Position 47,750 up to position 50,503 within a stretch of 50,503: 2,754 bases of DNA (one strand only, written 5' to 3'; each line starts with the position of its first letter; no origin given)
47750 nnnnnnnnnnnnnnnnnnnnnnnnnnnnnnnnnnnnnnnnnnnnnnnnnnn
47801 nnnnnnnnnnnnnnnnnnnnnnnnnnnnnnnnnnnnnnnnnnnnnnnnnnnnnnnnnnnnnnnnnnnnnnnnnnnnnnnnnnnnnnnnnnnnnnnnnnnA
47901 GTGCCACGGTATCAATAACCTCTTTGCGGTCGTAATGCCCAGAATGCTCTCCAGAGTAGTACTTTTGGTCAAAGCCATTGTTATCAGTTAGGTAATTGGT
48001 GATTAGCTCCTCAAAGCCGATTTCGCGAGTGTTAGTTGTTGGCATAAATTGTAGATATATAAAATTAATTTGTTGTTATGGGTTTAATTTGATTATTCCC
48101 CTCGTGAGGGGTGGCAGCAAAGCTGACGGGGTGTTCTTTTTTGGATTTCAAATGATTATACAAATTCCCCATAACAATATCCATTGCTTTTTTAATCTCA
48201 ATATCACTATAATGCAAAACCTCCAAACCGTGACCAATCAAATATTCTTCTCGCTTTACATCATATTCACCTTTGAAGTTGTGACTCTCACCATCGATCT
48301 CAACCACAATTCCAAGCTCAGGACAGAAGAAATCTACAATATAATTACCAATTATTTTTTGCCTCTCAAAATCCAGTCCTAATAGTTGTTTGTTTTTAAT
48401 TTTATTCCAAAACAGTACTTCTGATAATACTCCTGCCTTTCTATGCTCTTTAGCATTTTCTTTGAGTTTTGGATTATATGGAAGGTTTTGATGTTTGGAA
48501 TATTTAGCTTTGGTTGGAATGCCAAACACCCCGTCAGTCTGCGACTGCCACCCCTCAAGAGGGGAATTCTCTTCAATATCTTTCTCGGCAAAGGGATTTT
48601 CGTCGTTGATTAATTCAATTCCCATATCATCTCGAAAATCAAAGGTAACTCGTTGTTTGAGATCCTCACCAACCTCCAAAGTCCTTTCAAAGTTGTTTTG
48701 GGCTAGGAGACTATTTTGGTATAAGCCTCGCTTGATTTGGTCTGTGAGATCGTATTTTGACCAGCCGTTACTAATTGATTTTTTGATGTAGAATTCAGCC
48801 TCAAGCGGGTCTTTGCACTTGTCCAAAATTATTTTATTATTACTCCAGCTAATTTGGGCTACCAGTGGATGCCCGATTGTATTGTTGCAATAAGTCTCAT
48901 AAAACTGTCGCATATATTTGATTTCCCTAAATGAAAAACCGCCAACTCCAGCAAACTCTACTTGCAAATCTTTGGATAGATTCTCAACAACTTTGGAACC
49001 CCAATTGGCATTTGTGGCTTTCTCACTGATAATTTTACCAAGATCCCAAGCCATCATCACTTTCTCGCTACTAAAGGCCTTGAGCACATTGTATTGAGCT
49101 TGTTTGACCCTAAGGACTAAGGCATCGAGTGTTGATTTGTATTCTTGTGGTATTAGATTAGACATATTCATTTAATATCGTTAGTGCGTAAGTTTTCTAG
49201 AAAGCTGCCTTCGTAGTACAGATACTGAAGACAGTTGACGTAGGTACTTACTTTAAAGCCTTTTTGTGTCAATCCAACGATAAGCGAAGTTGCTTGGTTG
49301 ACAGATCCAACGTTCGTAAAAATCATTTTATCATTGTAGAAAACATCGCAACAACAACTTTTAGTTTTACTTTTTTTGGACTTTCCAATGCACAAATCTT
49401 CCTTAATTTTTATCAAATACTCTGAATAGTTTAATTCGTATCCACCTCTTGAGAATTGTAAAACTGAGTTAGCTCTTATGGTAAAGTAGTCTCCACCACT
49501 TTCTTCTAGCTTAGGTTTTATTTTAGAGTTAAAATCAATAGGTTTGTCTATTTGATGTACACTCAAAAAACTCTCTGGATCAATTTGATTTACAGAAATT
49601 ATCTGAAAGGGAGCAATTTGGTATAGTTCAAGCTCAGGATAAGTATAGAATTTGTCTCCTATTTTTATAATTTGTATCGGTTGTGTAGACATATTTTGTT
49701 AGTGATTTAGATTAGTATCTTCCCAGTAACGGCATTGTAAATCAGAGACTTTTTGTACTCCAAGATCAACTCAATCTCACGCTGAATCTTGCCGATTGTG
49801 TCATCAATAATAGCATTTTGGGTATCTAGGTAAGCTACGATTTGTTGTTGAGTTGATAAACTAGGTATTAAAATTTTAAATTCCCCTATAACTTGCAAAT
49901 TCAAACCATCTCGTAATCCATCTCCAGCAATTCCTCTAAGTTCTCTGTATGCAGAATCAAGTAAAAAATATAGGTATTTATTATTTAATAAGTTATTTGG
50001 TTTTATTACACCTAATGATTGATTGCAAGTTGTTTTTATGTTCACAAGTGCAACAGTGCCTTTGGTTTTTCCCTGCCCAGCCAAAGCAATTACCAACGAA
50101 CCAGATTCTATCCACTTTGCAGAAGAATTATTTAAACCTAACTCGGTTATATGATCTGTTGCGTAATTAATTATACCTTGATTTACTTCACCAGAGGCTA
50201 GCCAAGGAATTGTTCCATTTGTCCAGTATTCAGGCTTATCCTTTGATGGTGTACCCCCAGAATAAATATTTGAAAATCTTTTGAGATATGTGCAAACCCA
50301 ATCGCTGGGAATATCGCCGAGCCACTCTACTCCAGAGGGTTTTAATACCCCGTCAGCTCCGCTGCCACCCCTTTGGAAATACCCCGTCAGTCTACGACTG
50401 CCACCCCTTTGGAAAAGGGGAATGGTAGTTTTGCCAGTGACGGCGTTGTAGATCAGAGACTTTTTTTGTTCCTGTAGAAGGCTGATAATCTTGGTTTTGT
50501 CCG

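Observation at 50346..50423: Two tandem copies of the same palindromic element inserted in-frame in hsdS at the central conserved region/TRD2 junction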

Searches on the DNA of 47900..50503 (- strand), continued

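Call 69: search_with_rna_model(model_id=R1, sources=[L124, L126, L127, L128, L129, L130, L131, L132, L133, L134, L135, L136, L137, L139, L140, L141, L142, L143, L144, L146, L147, L148, L149, L150, L151, L152, L153, L154, L155, L156, L158, L159, L160, L162, L163, L164, L165, L166, L167, L168, L169, L170, L171, L173, L174, L175, L176, L177, L178, L179, L180, L181, L182, L183, L184, L185, L186, L187, L188, L189, L190, L191, L192, L193, L194, L195, L196, L197, L198, L199, L200, L201, L202, L203], max_evalue=1e-7, make_alignment=true)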
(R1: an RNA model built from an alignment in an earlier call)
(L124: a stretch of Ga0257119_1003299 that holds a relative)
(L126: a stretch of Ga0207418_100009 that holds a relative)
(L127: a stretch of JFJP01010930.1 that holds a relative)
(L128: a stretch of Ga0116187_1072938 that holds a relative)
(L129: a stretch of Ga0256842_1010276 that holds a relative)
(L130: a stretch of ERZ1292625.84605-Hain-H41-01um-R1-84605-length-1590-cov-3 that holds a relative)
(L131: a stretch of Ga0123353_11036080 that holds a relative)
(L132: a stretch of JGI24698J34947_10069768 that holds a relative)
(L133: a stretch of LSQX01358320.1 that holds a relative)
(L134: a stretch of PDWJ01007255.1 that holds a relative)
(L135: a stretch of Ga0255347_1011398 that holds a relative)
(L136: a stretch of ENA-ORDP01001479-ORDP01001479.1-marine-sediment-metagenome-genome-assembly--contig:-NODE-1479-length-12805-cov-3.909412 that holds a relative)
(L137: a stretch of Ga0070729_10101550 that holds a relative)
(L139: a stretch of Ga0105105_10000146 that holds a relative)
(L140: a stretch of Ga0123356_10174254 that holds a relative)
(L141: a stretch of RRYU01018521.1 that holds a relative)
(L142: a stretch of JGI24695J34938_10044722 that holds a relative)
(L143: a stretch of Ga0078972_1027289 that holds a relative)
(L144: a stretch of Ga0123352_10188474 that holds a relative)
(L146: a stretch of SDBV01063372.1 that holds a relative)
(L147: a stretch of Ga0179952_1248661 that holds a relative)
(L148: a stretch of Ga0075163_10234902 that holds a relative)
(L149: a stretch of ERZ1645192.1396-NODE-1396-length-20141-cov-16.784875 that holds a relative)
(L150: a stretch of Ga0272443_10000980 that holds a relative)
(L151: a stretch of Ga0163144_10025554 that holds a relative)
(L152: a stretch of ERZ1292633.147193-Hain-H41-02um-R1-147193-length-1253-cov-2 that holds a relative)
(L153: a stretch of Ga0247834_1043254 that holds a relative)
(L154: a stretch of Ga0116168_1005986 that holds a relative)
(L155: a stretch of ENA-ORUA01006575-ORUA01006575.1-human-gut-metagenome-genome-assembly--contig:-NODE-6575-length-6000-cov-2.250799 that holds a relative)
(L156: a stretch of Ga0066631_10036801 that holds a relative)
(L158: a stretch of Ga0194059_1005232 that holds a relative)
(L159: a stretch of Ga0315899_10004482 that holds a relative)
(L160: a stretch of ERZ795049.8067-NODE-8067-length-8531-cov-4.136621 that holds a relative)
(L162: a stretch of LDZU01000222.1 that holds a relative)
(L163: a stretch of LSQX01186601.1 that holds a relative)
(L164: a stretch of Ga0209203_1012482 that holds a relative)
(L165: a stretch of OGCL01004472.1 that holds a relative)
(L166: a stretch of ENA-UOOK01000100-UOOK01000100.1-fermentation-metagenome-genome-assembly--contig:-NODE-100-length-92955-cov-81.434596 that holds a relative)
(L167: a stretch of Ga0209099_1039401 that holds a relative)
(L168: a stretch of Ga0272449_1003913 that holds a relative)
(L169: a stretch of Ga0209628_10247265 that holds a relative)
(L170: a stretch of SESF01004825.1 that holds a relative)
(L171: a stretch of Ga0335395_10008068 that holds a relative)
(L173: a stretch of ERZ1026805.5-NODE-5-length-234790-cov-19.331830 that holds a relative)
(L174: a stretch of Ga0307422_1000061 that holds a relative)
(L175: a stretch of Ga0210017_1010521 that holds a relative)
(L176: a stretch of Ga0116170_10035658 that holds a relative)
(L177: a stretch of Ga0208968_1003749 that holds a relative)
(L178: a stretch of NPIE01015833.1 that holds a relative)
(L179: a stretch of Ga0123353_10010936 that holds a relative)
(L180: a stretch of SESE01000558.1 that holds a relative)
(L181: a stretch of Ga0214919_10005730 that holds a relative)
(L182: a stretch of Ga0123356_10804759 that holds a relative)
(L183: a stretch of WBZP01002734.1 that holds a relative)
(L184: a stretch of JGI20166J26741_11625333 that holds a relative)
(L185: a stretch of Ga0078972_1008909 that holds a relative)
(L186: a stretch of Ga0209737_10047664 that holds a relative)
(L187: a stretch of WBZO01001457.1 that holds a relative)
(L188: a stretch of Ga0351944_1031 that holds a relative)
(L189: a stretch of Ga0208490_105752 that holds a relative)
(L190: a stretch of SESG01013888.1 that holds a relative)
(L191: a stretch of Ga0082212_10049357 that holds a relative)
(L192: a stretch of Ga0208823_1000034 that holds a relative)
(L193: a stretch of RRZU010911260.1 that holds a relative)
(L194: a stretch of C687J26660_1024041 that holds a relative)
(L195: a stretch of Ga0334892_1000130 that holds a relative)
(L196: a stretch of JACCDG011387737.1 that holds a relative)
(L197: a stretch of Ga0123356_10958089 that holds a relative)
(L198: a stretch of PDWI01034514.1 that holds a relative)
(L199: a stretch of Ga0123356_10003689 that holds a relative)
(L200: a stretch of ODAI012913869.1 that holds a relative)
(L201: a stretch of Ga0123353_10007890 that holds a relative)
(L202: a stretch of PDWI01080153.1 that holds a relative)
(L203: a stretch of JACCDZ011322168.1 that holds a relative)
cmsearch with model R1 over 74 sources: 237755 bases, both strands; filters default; matches with E-value up to 1e-7: 192.
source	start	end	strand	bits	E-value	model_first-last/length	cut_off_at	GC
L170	1890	1937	-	77.8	3e-20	1-48/48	no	0.65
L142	1064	1111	+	77.7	3.2e-20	1-48/48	no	0.65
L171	2485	2532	-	77.2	4.5e-20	1-48/48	no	0.65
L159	1151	1198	-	76.8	5.6e-20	1-48/48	no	0.65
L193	2219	2266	+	76.7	6.1e-20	1-48/48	no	0.65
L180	2460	2507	-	76.1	8.9e-20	1-48/48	no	0.69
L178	1924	1971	-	76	9.8e-20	1-48/48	no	0.69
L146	1921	1968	-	75.2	1.7e-19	1-48/48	no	0.69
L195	1927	1974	-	75.1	1.8e-19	1-48/48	no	0.58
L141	555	602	-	75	2e-19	1-48/48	no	0.71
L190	1891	1938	-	74.9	2e-19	1-48/48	no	0.69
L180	1890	1937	-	74.6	2.5e-19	1-48/48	no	0.69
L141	1925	1972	-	74.6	2.5e-19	1-48/48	no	0.69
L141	2467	2514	-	74.6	2.5e-19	1-48/48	no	0.69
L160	1875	1922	-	74.5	2.6e-19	1-48/48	no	0.6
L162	1942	1989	-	74.3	3e-19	1-48/48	no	0.56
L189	1258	1305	-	74.2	3.2e-19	1-48/48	no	0.58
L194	519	566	-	74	3.6e-19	1-48/48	no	0.67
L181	2441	2488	+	73.9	4e-19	1-48/48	no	0.58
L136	935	982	+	73.8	4.3e-19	1-48/48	no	0.65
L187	2367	2414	+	72.9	7.8e-19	1-48/48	no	0.6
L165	1927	1974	-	72.8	8.6e-19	1-48/48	no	0.6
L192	1766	1813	-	71.1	2.5e-18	1-48/48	no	0.62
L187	2522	2569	+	71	2.8e-18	1-48/48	no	0.58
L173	1909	1956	-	69.4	8e-18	1-48/48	no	0.65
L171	1894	1941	-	69.2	9.4e-18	1-48/48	no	0.6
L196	2342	2389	-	69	1e-17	1-48/48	no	0.67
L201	2369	2415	+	68.6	1.4e-17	1-48/48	no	0.66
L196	1944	1991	+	67.5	2.9e-17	1-48/48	no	0.58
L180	1692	1739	-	67.3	3.4e-17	1-48/48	no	0.69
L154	2594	2641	+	66.8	4.6e-17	1-48/48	no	0.5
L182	126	173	-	64.2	2.6e-16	1-48/48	no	0.65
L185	2355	2402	+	63.6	4.1e-16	1-48/48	no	0.58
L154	1061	1108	+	63.5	4.2e-16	1-48/48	no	0.52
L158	45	92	-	63.5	4.2e-16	1-48/48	no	0.62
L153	1515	1562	-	62.5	8.2e-16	1-48/48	no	0.65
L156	500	547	-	61.6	1.5e-15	1-48/48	no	0.54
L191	1861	1907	-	60.8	2.5e-15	1-48/48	no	0.7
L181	1936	1983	-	59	8.8e-15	1-48/48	no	0.56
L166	1819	1866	-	58.8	1e-14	1-48/48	no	0.62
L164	1130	1177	-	56.6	4.2e-14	1-48/48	no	0.52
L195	1100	1147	-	56.5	4.5e-14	1-48/48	no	0.69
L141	1753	1800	-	56.4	4.9e-14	1-48/48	no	0.65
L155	1925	1971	-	56.3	5.2e-14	1-48/48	no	0.68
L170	2460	2507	-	56.2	5.8e-14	1-48/48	no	0.65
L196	764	809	+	55.9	6.9e-14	1-48/48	no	0.61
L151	2362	2408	+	55.4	9.7e-14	1-48/48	no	0.57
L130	738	787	+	55.2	1.1e-13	1-48/48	no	0.52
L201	1909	1953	-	54.7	1.5e-13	1-48/48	no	0.69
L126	1755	1800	-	54.7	1.5e-13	1-48/48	no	0.63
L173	1052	1099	-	54.3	2e-13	1-48/48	no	0.62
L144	574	627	-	53.9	2.6e-13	1-48/48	no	0.59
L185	2404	2451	+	53.7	3e-13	1-48/48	no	0.52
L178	2976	3022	+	53.6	3.2e-13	1-48/48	no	0.68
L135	1942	1989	-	53.3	3.9e-13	1-48/48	no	0.56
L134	343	390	-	53.1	4.3e-13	1-48/48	no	0.6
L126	2364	2408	+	53.1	4.4e-13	1-48/48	no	0.58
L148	1001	1048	-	52.1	8.5e-13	1-48/48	no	0.65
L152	1021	1070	+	51.5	1.3e-12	1-48/48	no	0.52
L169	22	76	+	50.9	1.9e-12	1-48/48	no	0.56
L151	1912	1956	-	50.9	2e-12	1-48/48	no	0.62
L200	2327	2370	+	50.7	2.2e-12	1-48/48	no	0.64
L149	1880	1921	-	50.3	3e-12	1-48/48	no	0.64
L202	829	873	+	50.2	3.1e-12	1-48/48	no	0.6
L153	1961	2004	+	50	3.6e-12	1-48/48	no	0.64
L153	2078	2121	+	50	3.6e-12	1-48/48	no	0.64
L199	1607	1650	+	49.8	4.1e-12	1-48/48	no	0.73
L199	2627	2670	+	49.8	4.1e-12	1-48/48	no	0.73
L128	1274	1321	-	49.4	5.2e-12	1-48/48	no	0.6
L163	1933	1974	-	49.4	5.4e-12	1-48/48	no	0.62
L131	361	402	-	48.7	8.3e-12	1-48/48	no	0.64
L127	2334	2384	+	48.5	9.6e-12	1-48/48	no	0.47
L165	1102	1143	-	48.4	1e-11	1-48/48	no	0.67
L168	2355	2402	+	48.3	1.1e-11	1-48/48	no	0.52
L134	908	949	+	48.2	1.2e-11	1-48/48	no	0.62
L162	1289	1336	-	48.1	1.3e-11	1-48/48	no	0.58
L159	1596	1639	+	48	1.4e-11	1-48/48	no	0.64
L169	132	178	+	47.9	1.5e-11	1-48/48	no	0.64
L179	2575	2623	-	47.3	2.1e-11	1-48/48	no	0.57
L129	2061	2104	+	47.1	2.4e-11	1-48/48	no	0.57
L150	2449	2501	-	47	2.7e-11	1-48/48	no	0.55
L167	372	413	+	47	2.7e-11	1-48/48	no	0.69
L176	2347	2388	+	47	2.7e-11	1-48/48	no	0.69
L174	1933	1974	-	46.9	2.8e-11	1-48/48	no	0.62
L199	2478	2521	+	46.2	4.5e-11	1-48/48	no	0.7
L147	880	927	-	46.2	4.5e-11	1-48/48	no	0.52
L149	3194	3235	-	46.2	4.6e-11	1-48/48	no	0.64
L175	2400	2441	+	46.2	4.6e-11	1-48/48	no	0.62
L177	1933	1974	-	46.1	4.8e-11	1-48/48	no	0.62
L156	923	972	+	46.1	4.9e-11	1-48/48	no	0.5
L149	3236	3277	-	46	5.2e-11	1-48/48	no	0.67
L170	1822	1865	+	46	5.3e-11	1-48/48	no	0.68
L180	1624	1667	+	46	5.3e-11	1-48/48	no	0.68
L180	1822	1865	+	46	5.3e-11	1-48/48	no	0.68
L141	501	544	+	45.7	6.2e-11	1-48/48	no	0.68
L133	1876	1917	-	45.7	6.4e-11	1-48/48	no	0.64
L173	2327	2368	+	45.3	8.1e-11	1-48/48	no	0.64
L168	2453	2500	+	45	1e-10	1-48/48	no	0.52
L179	2346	2390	+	44.8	1.2e-10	1-48/48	no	0.53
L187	1932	1973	-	44.8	1.2e-10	1-48/48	no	0.67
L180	2392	2435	+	44.7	1.2e-10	1-48/48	no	0.66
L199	2727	2770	-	44.7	1.2e-10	1-48/48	no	0.73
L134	866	907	+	44.6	1.3e-10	1-48/48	no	0.64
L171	1847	1890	+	44.6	1.3e-10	1-48/48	no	0.7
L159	951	994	+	44.6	1.3e-10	1-48/48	no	0.64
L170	2392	2435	+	44.6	1.4e-10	1-48/48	no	0.7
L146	2369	2410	+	44.6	1.4e-10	1-48/48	no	0.69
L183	23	66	+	44.5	1.4e-10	1-48/48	no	0.73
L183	119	162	+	44.5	1.4e-10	1-48/48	no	0.73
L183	214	257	+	44.5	1.4e-10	1-48/48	no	0.73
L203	77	126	-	44.4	1.5e-10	1-48/48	no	0.52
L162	2336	2379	+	44.4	1.5e-10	1-48/48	no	0.57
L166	3788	3829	-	44.4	1.5e-10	1-48/48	no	0.6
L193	2334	2375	-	44.1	1.9e-10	1-48/48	no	0.67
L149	3920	3961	-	44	1.9e-10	1-48/48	no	0.62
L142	1017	1058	-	43.9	2e-10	1-48/48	no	0.67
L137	456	497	+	43.8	2.2e-10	1-48/48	no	0.67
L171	2428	2471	+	43.8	2.2e-10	1-48/48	no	0.66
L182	526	567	+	43.7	2.5e-10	1-48/48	no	0.69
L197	5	47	-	43.6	2.5e-10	1-48/48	no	0.72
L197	494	536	+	43.6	2.5e-10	1-48/48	no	0.72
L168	2404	2451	+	43.5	2.7e-10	1-48/48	no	0.54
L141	2413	2456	+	43.5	2.7e-10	1-48/48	no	0.7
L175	2484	2525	+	43.5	2.8e-10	1-48/48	no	0.6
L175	2526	2567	+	43.5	2.8e-10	1-48/48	no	0.6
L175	2568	2609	+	43.5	2.8e-10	1-48/48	no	0.6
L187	3329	3370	-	43.4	2.8e-10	1-48/48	no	0.71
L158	549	590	-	43.4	2.9e-10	1-48/48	no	0.71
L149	1034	1075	-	43.3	3.2e-10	1-48/48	no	0.71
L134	391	432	-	43.1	3.5e-10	1-48/48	no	0.62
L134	824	865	+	43.1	3.5e-10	1-48/48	no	0.62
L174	2327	2368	+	43.1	3.7e-10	1-48/48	no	0.69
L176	2618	2659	-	43.1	3.7e-10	1-48/48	no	0.71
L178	2355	2396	+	42.9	4.1e-10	1-48/48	no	0.69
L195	2352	2393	+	42.8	4.4e-10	1-48/48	no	0.62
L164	1621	1662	+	42.5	5.5e-10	1-48/48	no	0.64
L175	2442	2483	+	42.1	6.8e-10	1-48/48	no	0.6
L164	1178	1219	-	42.1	7e-10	1-48/48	no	0.69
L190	1792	1835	+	42.1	7e-10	1-48/48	no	0.77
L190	2348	2391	+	42.1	7e-10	1-48/48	no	0.77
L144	989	1031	+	42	7.3e-10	1-48/48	no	0.63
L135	2338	2384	+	41.8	8.4e-10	1-48/48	no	0.53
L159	1653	1718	-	41.8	8.4e-10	1-48/48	no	0.59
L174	1070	1111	-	41.6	9.7e-10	1-48/48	no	0.67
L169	541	587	-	41.6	1e-09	1-48/48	no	0.68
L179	2847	2899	-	41.6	1e-09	1-48/48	no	0.53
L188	2327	2369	+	41.4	1.1e-09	1-48/48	no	0.65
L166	1867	1908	-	41.2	1.3e-09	1-48/48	no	0.67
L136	2354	2395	+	40.9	1.5e-09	1-48/48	no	0.69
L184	809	854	+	40.9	1.6e-09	1-48/48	no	0.59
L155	2341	2381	+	40.8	1.7e-09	1-48/48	no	0.63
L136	1774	1815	-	40.7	1.8e-09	1-48/48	no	0.69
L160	2358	2400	+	40.6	1.9e-09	1-48/48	no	0.65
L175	1937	1978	-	40.5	2e-09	1-48/48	no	0.69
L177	2327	2369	+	40.5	2.1e-09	1-48/48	no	0.6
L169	81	127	+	40.3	2.4e-09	1-48/48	no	0.62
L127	1817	1868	-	40.2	2.6e-09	1-48/48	no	0.42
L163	2429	2470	+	39.6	3.6e-09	1-48/48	no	0.64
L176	1936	1977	-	39.6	3.8e-09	1-48/48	no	0.69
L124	1900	1944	-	39.5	3.9e-09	1-48/48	no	0.62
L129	2007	2059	+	39.4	4.2e-09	1-48/48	no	0.57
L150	1909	1961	-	39.4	4.4e-09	1-48/48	no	0.53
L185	1884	1930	-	39.3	4.5e-09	1-48/48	no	0.57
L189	1718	1760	+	39.3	4.7e-09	1-48/48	no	0.74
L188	1933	1974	-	39.1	5.4e-09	1-48/48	no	0.62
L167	587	628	-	38.9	5.8e-09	1-48/48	no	0.69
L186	1903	1967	-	38.9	5.8e-09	1-48/48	no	0.58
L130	642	683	-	38.9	6.1e-09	1-48/48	no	0.62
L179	1933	1973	-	38.4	8.1e-09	1-48/48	no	0.66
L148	1060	1103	+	38.3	9e-09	1-48/48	no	0.66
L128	919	962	-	38.3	9.1e-09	1-48/48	no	0.55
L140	715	797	+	38.1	1e-08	1-48/48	no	0.55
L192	1837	1880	+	38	1.1e-08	1-48/48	no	0.68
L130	1153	1194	+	37.9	1.2e-08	1-48/48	no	0.62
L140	169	251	-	37.7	1.3e-08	1-48/48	no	0.58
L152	633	674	-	37.4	1.6e-08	1-48/48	no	0.55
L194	590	633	+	37.4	1.7e-08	1-48/48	no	0.7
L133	2372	2414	+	37.3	1.8e-08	1-48/48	no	0.7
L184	398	456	-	37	2.1e-08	1-48/48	no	0.54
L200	1933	1977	-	36.8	2.4e-08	1-48/48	no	0.64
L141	1826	1869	+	36.5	3e-08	1-48/48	no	0.7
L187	2645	2686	-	36.5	3e-08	1-48/48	no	0.64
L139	2380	2424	+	36.2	3.5e-08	1-48/48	no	0.58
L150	2572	2616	+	35.8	4.7e-08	1-48/48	no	0.58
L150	1806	1850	+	35.6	5.5e-08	1-48/48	no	0.58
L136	1817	1854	-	35.4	6.1e-08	1-48/48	no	0.68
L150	2393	2437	+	35.3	6.5e-08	1-48/48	no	0.58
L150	1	45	+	35.3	6.6e-08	1-48/48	no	0.58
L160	1923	1964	-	35.3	6.7e-08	1-48/48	no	0.55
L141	2368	2411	+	35.2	7.3e-08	1-48/48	no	0.73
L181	2368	2409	-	34.9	8.5e-08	1-48/48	no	0.62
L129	1605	1649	-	34.9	8.5e-08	1-48/48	no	0.53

Alignment A5: 150 matches aligned to the model, 85 columns, each read 5' to 3' on its own strand. Consensus structure (alignment columns), stored with it:
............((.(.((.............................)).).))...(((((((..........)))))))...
